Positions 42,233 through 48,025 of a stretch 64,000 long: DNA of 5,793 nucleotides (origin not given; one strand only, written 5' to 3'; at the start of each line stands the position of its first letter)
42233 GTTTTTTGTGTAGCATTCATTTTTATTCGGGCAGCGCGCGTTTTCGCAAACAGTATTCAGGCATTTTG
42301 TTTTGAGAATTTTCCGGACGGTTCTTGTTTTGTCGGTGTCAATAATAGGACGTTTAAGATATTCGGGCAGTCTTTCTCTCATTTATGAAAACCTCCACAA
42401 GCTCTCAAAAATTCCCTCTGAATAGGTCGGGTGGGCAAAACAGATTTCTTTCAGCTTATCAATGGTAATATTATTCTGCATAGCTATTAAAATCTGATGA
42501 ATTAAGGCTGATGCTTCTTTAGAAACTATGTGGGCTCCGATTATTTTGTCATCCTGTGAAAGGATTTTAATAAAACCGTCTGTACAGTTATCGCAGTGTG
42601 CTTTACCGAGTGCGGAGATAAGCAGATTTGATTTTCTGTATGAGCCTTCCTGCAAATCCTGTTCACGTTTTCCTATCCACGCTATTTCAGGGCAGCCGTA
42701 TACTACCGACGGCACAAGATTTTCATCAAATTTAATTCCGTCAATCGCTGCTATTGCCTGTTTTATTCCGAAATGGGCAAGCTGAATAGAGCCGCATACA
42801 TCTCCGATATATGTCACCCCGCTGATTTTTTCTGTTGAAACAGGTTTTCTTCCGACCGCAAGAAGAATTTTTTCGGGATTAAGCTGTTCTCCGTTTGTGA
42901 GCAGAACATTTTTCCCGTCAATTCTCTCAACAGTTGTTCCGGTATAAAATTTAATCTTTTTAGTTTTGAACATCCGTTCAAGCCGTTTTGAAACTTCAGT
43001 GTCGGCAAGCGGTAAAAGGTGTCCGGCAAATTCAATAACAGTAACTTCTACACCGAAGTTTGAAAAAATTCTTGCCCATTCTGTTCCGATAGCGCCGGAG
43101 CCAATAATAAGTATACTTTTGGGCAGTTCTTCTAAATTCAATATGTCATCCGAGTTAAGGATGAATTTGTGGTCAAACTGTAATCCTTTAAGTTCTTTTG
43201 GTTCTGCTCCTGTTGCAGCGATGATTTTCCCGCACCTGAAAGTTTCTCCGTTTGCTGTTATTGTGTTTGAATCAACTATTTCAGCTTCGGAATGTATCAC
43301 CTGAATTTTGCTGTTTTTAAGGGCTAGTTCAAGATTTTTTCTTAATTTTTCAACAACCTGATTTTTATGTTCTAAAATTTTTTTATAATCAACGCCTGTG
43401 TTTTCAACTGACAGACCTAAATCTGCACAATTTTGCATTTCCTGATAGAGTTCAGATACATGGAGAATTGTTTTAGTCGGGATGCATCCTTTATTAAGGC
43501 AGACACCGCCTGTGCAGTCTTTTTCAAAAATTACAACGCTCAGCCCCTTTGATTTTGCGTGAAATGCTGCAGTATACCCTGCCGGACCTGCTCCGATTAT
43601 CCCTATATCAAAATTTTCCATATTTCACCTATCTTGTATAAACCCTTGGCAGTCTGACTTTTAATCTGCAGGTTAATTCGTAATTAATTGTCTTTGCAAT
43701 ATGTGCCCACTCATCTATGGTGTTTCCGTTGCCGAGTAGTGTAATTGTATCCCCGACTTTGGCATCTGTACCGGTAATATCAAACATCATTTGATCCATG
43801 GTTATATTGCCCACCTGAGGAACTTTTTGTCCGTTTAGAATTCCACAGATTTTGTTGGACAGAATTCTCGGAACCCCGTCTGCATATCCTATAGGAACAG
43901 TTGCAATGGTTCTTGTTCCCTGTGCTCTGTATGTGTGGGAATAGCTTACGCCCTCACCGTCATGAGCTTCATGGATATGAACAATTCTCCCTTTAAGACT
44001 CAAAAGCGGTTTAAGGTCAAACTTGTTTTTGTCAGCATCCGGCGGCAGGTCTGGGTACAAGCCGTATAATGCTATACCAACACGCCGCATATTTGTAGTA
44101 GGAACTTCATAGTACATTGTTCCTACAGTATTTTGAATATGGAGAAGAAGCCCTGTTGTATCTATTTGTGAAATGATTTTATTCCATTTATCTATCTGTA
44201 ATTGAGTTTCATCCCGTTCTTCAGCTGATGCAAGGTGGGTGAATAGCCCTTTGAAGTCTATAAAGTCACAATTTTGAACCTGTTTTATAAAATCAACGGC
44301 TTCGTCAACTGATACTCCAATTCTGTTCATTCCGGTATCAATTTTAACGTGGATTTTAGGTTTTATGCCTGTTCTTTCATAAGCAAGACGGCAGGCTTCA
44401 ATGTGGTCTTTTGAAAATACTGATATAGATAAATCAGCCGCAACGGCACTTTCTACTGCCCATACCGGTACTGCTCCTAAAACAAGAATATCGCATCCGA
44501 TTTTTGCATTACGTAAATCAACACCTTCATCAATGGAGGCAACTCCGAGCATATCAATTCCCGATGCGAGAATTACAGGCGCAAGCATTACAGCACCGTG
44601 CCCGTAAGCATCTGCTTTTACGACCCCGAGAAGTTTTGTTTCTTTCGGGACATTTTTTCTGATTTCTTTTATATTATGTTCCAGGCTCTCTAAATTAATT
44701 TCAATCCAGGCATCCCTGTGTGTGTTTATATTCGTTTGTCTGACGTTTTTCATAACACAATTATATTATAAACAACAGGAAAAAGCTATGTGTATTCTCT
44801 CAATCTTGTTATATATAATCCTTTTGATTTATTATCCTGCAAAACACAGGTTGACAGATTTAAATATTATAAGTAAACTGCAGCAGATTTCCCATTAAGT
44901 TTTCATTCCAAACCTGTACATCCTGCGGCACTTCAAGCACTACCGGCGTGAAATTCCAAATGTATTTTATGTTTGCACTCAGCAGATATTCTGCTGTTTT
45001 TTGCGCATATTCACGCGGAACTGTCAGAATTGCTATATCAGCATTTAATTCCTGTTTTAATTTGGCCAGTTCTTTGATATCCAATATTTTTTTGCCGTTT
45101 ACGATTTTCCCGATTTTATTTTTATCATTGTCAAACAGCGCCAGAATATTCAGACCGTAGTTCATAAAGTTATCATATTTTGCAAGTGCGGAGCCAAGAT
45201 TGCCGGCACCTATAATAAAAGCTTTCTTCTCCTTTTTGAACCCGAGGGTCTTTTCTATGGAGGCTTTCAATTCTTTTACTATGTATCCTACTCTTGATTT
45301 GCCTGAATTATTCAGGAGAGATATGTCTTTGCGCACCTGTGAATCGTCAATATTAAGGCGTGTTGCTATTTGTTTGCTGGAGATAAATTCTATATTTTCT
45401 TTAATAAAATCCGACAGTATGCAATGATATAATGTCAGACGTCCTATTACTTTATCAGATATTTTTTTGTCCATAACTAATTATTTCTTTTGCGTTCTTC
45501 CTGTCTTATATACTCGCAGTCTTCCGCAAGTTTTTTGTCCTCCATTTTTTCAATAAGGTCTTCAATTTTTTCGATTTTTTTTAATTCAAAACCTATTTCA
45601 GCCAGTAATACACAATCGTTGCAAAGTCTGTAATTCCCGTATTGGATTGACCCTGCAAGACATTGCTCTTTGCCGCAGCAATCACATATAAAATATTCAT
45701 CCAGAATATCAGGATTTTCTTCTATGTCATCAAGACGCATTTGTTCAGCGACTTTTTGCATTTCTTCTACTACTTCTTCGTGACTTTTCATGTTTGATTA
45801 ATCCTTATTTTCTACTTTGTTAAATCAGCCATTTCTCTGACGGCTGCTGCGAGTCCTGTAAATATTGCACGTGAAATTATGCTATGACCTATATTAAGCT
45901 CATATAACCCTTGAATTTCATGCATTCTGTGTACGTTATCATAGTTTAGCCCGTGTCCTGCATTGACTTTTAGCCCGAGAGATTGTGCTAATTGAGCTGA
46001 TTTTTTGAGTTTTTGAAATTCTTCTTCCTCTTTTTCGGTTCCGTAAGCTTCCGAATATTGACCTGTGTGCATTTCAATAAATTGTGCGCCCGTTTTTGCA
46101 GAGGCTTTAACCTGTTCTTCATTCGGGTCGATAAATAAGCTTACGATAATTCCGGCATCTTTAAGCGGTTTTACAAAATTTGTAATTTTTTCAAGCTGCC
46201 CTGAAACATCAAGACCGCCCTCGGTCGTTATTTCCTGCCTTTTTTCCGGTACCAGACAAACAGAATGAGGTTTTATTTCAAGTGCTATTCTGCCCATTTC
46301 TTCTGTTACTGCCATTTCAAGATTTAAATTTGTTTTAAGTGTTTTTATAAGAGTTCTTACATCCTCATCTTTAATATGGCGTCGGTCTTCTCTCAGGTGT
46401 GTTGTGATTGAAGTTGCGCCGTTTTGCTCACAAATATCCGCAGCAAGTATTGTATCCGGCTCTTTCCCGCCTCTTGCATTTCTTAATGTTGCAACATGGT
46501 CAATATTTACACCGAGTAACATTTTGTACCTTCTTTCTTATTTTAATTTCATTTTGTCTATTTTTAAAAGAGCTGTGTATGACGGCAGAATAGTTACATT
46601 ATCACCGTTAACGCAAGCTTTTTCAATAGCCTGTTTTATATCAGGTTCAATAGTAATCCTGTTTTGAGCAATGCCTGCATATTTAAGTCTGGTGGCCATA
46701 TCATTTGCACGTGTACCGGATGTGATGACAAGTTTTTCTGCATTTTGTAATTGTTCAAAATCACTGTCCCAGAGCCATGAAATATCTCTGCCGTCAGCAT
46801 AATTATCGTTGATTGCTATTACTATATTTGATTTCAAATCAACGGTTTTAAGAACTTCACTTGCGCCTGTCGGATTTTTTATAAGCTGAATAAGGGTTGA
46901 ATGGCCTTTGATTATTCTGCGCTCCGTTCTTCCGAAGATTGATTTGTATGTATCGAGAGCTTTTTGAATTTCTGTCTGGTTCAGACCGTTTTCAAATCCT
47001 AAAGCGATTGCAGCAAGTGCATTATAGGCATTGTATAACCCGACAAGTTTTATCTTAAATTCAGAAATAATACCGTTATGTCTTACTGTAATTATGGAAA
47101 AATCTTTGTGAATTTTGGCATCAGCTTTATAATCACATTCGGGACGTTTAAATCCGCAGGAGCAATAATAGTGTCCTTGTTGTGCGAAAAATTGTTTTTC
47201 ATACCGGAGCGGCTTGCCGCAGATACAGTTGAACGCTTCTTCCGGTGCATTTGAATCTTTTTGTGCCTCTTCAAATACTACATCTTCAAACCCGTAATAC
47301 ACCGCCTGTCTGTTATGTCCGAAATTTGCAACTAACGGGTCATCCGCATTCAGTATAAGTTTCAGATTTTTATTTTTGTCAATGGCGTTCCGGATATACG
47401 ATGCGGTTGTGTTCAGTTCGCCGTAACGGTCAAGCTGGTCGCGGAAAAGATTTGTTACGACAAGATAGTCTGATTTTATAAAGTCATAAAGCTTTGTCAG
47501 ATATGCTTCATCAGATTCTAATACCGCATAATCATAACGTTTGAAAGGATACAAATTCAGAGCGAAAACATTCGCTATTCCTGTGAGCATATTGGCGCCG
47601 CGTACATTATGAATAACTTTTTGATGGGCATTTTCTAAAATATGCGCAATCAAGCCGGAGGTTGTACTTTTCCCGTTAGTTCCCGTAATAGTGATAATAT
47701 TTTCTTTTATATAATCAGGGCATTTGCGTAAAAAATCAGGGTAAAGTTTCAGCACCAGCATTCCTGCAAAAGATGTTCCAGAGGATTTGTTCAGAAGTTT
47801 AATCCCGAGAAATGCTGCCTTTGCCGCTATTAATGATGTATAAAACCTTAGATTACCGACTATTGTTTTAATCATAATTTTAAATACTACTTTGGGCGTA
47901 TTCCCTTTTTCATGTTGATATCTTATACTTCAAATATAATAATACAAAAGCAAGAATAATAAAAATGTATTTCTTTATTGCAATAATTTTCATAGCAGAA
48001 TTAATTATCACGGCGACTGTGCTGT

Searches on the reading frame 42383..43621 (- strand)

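Call 88: search_protein_families(library=pfam, proteins=[window:42383-43621:-], max_evalue=0.00001)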
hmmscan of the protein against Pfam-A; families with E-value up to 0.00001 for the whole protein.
window:42383-43621:- (412 aa): 11 families
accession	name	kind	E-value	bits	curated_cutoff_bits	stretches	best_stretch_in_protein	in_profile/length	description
PF07992.20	Pyr_redox_2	-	1.4e-54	186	26.1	1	5-269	2-249/291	Pyridine nucleotide-disulphide oxidoreductase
PF02852.28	Pyr_redox_dim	-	1.2e-24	87.1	25.3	1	303-404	1-106/110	Pyridine nucleotide-disulphide oxidoreductase, dimerisation domain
PF00070.33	Pyr_redox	-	1.6e-20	73.8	22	1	170-238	2-70/82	Pyridine nucleotide-disulphide oxidoreductase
PF13738.12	Pyr_redox_3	-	1.7e-12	47.7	30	1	8-260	2-269/305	Pyridine nucleotide-disulphide oxidoreductase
PF01134.28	GIDA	-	1.5e-09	37.8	22.1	1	5-139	1-150/391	Glucose inhibited division protein A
PF02737.24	3HCDH_N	-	8.9e-09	35.9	22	1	170-235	2-68/180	3-hydroxyacyl-CoA dehydrogenase, NAD binding domain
PF13450.12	NAD_binding_8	-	4.2e-08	33.8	21.9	0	8-41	1-35/68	NAD(P)-binding Rossmann-like domain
PF01266.30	DAO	-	1.2e-07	32.1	27.9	0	5-35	1-31/353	FAD dependent oxidoreductase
PF03486.20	HI0933_like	-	1.7e-07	31.4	50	0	5-35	2-32/244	HI0933-like protein Rossmann domain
PF12831.13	FAD_oxidored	-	4.8e-06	26.6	27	1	5-138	1-145/416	FAD dependent oxidoreductase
PF01946.23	Thi4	-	8.7e-06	25.6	26.2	0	4-41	18-56/235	Thi4 family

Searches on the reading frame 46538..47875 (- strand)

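Call 88: search_protein_families(library=pfam, proteins=[window:46538-47875:-], max_evalue=0.00001)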
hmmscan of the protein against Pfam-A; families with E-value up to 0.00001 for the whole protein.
window:46538-47875:- (445 aa): 2 families
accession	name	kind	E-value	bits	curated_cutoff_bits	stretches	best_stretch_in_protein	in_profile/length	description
PF08353.15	MurT_C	-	3.8e-35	120.7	25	1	331-436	1-110/110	MurT ligase C-terminal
PF08245.18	Mur_ligase_M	-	1.9e-20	74.1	24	1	63-292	1-199/200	Mur ligase middle domain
